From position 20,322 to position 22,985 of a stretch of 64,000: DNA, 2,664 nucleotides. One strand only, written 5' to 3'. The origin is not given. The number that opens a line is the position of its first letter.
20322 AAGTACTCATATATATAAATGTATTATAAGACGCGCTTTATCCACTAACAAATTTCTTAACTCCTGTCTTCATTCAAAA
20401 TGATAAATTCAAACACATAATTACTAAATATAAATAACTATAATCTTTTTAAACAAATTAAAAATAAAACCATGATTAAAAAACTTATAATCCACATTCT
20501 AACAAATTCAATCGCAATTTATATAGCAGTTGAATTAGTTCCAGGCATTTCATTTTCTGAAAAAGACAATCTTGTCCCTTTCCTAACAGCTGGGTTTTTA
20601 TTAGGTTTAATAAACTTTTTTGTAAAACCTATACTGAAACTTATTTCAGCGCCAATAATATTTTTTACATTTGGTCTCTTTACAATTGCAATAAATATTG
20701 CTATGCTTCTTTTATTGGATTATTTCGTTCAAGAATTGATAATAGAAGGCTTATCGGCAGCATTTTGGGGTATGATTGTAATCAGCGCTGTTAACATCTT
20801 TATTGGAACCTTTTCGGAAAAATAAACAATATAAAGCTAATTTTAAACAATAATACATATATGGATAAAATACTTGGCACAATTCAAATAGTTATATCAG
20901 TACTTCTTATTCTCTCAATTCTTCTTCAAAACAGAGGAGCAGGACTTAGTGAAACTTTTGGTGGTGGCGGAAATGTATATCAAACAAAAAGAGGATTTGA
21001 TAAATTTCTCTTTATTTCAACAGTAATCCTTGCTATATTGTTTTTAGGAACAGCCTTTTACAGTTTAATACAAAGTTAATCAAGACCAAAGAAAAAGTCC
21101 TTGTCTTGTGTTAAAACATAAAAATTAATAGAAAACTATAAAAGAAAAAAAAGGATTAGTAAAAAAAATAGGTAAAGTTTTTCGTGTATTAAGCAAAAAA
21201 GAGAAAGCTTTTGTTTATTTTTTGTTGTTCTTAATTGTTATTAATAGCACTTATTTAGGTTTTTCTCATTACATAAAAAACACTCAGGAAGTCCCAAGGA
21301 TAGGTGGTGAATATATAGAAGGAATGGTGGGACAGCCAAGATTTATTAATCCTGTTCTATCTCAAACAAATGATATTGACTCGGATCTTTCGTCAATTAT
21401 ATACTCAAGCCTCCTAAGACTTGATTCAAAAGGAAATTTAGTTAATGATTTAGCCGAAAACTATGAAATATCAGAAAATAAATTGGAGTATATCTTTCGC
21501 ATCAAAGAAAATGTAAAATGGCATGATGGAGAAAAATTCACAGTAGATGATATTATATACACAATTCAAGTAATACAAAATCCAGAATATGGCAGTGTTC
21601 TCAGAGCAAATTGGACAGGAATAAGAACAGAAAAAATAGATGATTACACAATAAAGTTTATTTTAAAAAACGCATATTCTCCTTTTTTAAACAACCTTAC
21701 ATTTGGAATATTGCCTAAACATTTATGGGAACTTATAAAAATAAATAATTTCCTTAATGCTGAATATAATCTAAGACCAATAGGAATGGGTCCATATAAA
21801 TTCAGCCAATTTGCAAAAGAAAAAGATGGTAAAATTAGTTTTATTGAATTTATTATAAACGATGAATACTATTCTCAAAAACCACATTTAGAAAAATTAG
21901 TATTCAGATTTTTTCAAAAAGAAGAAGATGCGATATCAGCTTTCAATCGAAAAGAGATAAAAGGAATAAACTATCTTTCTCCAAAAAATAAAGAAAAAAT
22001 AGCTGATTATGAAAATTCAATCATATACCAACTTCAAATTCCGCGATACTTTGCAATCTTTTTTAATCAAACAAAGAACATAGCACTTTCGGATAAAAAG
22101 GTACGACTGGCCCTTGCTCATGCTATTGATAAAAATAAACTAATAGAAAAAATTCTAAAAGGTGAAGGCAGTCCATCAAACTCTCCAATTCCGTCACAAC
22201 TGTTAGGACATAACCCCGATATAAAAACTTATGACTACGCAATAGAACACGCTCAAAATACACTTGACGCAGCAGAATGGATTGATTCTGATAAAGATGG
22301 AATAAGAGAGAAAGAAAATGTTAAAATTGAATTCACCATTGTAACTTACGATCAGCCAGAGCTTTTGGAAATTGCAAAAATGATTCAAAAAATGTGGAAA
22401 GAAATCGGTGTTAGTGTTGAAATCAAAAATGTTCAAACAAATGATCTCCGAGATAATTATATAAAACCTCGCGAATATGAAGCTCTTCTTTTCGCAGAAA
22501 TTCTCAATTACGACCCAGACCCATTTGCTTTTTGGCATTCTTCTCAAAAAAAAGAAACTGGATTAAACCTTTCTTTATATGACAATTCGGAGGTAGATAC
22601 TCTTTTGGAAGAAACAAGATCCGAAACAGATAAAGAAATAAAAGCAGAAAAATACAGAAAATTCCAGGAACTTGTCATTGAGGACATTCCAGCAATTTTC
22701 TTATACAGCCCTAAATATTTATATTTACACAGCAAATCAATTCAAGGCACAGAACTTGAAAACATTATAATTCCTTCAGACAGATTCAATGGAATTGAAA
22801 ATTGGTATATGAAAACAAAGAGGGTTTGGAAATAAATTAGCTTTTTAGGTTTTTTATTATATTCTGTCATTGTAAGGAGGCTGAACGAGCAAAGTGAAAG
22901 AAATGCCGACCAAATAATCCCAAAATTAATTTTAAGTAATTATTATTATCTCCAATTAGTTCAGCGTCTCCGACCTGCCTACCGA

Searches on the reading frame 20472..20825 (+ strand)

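Call 75: search_protein_families(library=pfam, proteins=[window:20472-20825:+], max_evalue=0.00001)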
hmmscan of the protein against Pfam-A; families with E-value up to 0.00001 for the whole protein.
window:20472-20825:+ (117 aa): 1 family
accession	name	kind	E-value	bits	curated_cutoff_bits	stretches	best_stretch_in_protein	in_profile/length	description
PF04020.18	Phage_holin_4_2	-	4.2e-23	82.4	28.8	1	4-110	2-105/105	Mycobacterial 4 TMS phage holin, superfamily IV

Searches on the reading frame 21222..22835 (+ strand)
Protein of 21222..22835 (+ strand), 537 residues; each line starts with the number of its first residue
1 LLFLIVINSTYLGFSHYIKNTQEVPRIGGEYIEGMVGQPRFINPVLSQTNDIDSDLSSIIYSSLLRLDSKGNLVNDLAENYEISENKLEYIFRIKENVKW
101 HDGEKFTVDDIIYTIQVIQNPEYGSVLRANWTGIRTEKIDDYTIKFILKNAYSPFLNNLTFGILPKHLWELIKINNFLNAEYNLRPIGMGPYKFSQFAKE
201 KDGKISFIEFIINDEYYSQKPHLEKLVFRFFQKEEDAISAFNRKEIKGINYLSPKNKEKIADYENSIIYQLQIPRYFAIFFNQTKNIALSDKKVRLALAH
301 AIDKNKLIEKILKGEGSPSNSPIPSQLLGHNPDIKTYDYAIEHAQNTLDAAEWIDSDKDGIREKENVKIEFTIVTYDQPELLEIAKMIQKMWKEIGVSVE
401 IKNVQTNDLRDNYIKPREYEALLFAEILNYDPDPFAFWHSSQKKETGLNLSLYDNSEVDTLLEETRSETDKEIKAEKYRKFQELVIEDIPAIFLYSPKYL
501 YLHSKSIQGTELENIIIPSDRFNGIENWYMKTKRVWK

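Call 75: search_protein_families(library=pfam, proteins=[window:21222-22835:+], max_evalue=0.00001)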
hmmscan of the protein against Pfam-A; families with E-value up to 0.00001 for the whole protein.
window:21222-22835:+ (537 aa): 1 family
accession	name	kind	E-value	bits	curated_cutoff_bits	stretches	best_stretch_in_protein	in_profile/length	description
PF00496.27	SBP_bac_5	-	1.2e-74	252.1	32.4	1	73-443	2-363/368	Bacterial extracellular solute-binding proteins, family 5 Middle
